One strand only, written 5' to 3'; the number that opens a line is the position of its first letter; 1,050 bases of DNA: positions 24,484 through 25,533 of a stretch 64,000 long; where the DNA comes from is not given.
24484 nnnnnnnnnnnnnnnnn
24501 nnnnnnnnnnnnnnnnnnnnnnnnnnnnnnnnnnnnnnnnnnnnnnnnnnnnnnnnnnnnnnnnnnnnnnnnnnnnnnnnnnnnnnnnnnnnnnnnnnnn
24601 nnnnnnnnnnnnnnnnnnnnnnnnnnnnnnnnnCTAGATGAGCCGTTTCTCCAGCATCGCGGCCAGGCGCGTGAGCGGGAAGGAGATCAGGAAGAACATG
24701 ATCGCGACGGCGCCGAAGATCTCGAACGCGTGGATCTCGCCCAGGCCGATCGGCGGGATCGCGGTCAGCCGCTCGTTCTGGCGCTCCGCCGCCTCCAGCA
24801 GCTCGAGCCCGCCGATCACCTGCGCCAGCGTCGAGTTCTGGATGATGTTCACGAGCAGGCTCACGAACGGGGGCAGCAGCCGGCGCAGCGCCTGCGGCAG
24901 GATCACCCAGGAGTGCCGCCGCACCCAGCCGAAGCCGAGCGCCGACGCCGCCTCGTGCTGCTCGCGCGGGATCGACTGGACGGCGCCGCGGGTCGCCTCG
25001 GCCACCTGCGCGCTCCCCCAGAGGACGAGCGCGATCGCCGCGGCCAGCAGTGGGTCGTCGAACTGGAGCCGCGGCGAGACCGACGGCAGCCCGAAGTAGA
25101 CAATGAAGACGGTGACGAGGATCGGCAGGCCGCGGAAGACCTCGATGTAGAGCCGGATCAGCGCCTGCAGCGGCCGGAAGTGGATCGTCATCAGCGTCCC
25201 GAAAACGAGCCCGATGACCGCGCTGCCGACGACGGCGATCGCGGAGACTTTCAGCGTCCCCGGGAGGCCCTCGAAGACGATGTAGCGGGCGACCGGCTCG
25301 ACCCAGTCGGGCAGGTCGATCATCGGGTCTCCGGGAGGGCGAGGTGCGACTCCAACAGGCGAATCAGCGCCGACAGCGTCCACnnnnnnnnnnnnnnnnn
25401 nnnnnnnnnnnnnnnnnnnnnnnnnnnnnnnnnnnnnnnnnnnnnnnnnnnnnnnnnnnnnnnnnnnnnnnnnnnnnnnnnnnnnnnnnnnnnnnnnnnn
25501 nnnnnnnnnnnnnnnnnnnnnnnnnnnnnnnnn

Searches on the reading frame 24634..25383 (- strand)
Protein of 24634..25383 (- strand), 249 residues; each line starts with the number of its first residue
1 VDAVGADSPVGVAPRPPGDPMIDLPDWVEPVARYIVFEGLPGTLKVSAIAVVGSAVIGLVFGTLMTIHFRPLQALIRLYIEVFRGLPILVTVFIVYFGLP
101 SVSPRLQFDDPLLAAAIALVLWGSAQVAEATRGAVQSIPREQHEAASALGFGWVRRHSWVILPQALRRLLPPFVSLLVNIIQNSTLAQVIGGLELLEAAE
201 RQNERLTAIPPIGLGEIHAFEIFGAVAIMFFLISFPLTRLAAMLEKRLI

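Call 41: search_protein_families(library=pfam, proteins=[window:24634-25383:-], max_evalue=0.001)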
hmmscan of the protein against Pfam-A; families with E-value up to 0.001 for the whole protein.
window:24634-25383:- (249 aa): 1 family
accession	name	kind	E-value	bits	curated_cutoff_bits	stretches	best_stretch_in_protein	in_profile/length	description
PF00528.27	BPD_transp_1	-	4.8e-22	79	26.4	1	58-248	1-182/184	Binding-protein-dependent transport system inner membrane component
